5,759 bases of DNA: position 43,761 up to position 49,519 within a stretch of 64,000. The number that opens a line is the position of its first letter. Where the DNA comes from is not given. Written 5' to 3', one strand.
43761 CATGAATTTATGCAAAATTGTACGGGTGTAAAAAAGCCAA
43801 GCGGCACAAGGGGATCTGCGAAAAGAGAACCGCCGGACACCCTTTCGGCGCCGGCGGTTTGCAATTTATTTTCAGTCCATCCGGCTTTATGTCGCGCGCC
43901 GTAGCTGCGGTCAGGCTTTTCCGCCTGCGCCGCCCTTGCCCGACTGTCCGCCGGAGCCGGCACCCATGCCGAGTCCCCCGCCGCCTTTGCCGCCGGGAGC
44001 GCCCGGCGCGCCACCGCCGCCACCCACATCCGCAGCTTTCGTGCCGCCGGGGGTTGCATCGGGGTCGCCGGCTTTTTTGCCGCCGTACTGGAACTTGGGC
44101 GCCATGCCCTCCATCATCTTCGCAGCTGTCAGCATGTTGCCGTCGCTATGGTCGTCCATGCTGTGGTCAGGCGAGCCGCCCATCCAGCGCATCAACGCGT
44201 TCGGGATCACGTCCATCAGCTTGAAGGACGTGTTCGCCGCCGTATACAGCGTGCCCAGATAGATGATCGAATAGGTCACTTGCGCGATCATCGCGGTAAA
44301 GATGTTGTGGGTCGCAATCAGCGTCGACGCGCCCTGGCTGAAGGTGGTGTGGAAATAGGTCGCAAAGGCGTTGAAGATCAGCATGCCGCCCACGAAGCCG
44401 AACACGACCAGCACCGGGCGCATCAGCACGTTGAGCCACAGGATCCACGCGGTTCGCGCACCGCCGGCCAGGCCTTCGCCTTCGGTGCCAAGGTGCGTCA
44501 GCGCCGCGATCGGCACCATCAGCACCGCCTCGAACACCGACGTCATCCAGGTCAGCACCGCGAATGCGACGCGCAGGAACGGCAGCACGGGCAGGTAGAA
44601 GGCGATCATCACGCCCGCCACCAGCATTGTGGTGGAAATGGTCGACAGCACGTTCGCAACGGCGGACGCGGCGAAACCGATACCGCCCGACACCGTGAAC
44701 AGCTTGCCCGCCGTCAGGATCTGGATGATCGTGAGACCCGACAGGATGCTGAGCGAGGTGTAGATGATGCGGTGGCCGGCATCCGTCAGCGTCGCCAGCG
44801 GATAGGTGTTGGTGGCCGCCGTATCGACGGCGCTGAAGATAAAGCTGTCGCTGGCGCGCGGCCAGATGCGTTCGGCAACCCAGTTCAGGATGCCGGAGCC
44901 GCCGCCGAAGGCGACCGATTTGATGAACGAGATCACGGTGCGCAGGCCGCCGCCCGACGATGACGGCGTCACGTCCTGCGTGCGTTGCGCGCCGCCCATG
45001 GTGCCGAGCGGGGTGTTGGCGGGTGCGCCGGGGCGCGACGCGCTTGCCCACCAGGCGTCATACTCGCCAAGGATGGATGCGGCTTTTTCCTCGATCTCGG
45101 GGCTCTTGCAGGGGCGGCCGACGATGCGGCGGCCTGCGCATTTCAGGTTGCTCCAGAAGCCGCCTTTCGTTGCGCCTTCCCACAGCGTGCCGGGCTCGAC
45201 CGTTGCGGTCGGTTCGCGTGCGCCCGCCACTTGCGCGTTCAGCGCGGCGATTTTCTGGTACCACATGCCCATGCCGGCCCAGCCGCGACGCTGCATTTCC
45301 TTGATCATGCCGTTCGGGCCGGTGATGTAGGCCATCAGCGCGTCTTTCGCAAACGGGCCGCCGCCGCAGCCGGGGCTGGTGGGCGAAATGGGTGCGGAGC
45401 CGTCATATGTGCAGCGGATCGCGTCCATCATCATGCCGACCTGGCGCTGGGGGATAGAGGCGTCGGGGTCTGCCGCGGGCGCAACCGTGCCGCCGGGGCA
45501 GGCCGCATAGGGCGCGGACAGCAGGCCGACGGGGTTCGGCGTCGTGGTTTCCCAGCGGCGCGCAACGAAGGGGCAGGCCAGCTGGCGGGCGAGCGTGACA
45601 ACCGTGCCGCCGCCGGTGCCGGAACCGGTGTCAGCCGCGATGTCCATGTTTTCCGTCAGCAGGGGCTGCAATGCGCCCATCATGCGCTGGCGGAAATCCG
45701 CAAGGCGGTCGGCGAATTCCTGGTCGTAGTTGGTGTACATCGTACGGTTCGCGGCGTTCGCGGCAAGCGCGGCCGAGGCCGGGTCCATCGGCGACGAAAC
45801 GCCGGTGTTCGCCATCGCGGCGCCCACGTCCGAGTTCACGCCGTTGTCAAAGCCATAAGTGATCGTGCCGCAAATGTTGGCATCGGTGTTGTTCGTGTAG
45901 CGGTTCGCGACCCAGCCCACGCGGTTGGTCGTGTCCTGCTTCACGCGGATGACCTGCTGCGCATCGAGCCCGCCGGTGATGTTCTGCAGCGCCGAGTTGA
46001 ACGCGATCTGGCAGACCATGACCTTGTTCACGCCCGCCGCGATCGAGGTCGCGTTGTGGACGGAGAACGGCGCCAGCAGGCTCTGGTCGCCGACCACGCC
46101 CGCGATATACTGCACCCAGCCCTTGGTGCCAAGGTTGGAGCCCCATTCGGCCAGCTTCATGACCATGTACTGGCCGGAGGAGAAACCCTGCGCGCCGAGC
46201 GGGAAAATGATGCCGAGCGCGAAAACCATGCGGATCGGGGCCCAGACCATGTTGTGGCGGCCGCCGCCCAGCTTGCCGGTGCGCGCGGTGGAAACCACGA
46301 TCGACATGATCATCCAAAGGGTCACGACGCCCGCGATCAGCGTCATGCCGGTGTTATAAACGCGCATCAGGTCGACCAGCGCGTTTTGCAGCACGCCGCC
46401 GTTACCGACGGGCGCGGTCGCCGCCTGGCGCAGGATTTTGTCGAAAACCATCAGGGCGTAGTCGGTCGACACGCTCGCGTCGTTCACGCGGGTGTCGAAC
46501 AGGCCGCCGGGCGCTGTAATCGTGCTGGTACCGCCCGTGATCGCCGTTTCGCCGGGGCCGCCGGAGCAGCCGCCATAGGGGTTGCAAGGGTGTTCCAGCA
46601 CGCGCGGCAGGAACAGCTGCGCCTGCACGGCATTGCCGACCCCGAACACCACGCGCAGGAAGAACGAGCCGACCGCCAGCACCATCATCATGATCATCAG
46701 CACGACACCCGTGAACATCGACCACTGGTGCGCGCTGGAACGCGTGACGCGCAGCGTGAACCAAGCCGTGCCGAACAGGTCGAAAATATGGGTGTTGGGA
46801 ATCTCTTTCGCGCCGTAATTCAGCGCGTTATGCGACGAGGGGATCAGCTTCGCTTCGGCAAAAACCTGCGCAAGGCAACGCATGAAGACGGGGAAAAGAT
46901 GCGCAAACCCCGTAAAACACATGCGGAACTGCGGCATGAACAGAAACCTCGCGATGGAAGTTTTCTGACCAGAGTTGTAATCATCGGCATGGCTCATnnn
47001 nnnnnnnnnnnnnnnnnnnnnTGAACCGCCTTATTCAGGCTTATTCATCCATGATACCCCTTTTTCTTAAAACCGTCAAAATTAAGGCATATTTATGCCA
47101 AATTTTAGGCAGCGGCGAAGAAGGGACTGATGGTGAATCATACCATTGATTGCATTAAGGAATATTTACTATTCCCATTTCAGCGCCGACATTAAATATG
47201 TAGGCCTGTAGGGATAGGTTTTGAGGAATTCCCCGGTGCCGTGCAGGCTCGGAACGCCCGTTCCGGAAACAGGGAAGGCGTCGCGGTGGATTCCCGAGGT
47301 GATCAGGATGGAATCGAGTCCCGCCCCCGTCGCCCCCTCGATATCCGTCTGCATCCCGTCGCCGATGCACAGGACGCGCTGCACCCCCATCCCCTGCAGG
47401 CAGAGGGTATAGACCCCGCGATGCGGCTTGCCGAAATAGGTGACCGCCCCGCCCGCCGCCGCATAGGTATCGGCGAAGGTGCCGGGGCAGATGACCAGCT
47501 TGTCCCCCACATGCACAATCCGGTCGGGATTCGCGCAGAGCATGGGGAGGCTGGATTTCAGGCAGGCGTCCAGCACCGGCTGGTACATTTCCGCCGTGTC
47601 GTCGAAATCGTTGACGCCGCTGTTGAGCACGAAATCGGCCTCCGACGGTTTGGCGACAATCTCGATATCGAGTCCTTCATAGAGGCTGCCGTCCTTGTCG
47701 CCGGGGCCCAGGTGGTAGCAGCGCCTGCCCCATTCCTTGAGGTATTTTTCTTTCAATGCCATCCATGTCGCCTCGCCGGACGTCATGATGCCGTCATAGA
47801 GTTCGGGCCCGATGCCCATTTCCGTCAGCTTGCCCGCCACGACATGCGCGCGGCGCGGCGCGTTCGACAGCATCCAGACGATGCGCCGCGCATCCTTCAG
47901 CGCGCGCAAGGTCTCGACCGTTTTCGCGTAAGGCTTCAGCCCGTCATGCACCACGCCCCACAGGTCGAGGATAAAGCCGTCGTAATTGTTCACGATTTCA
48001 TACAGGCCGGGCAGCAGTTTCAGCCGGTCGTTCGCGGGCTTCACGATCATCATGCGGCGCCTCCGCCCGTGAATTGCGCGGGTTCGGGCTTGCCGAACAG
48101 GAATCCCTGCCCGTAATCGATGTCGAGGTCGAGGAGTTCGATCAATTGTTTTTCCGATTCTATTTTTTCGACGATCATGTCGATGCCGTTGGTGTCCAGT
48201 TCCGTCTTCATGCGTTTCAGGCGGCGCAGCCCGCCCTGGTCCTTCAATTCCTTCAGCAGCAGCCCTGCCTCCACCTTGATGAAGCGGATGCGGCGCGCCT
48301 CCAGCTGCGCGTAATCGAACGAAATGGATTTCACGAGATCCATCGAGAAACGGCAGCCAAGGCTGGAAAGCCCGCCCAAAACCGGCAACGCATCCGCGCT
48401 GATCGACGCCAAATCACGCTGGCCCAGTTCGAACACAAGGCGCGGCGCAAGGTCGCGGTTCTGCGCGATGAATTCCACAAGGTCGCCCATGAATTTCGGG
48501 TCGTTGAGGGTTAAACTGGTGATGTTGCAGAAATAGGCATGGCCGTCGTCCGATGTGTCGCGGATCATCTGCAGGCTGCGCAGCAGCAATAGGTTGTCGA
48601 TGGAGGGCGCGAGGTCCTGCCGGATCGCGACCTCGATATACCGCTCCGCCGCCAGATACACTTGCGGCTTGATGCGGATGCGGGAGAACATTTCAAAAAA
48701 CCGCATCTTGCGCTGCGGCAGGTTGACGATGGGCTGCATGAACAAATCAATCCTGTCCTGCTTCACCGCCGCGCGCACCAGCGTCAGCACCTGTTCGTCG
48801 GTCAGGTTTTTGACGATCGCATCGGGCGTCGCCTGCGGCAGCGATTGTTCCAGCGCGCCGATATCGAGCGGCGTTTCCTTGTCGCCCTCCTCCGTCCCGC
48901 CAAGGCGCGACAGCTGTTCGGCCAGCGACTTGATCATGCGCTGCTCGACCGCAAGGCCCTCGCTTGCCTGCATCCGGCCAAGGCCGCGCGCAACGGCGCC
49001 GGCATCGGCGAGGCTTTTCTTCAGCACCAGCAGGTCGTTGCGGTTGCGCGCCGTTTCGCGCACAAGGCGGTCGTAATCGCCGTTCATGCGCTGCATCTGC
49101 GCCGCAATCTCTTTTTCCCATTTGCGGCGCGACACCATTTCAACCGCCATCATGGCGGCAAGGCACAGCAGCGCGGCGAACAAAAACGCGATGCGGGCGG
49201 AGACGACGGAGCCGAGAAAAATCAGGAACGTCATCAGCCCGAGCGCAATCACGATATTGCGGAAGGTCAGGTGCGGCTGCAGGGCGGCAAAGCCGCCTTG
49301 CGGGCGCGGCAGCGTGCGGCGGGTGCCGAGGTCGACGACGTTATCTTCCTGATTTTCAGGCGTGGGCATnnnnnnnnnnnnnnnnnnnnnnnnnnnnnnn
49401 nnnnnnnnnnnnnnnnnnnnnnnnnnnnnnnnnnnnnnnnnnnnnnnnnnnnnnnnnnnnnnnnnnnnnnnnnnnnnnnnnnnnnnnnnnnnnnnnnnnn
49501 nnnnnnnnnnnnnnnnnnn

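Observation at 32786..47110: Array of four tandem paralogous giant polytopic membrane proteins (966-1387 aa) with no recognisable partner genes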

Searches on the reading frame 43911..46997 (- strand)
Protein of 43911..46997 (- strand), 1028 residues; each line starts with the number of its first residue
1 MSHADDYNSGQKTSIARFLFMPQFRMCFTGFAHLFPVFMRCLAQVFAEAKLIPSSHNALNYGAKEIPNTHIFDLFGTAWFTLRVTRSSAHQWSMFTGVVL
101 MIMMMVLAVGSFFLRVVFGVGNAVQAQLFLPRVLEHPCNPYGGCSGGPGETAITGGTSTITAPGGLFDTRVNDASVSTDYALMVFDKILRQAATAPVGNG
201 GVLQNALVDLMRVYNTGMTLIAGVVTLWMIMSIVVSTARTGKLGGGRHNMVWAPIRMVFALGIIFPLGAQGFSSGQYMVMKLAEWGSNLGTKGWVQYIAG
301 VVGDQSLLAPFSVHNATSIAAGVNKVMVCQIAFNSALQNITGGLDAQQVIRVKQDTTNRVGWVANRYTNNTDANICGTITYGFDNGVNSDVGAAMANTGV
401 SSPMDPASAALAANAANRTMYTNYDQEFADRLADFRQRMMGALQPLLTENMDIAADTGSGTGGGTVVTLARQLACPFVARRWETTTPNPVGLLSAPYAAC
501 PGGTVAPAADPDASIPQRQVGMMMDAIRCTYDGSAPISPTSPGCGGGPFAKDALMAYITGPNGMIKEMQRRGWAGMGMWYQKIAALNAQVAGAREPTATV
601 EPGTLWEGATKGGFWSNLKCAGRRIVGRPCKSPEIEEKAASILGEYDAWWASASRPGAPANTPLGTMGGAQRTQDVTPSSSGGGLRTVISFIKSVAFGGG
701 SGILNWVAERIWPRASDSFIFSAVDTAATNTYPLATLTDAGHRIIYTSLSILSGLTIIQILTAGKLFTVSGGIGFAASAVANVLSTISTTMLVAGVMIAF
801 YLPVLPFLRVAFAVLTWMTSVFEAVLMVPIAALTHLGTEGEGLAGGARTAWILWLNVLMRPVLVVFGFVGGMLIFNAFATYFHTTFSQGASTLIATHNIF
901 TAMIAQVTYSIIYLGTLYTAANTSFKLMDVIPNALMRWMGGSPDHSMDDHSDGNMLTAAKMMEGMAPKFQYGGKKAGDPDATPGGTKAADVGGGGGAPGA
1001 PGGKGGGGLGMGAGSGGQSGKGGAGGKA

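Call 3: search_protein_families(library=pfam, proteins=[window:43911-46997:-], max_evalue=1)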
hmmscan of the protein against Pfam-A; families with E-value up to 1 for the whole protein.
window:43911-46997:- (1028 aa): 0 families

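Call 4: search_protein_families(library=ncbifam, proteins=[window:43911-46997:-], max_evalue=1)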
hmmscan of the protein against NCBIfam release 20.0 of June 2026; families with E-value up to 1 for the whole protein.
window:43911-46997:- (1028 aa): 2 families
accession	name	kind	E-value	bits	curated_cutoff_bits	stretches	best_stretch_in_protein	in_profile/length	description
TIGR04346.1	DotA_TraY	subfamily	3e-62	211.2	100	2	565-940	310-656/656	DotA/TraY family protein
NF033886.1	T4SS_DotA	equivalog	6.2e-37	128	500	2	720-943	554-789/790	type IVB secretion system protein DotA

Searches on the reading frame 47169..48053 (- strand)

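Call 13: search_protein_families(library=pfam, proteins=[window:47169-48053:-], max_evalue=0.001)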
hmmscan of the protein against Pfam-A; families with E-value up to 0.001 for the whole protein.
window:47169-48053:- (294 aa): 3 families
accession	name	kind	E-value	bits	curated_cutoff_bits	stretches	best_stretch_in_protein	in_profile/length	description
PF13242.12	Hydrolase_like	-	1.6e-13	50.8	22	1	207-258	2-55/75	HAD-hyrolase-like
PF13344.12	Hydrolase_6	-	2.6e-13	50.3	27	1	27-118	1-89/101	Haloacid dehalogenase-like hydrolase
PF00702.32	Hydrolase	-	2.1e-09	38.5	26.4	0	201-245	146-191/191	haloacid dehalogenase-like hydrolase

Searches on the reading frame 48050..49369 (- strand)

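Call 13: search_protein_families(library=pfam, proteins=[window:48050-49369:-], max_evalue=0.001)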
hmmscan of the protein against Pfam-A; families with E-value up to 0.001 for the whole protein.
window:48050-49369:- (439 aa): 1 family
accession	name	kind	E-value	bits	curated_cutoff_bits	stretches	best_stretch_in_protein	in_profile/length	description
PF00563.25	EAL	-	4.4e-34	118.3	31.3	1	199-428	5-236/236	EAL domain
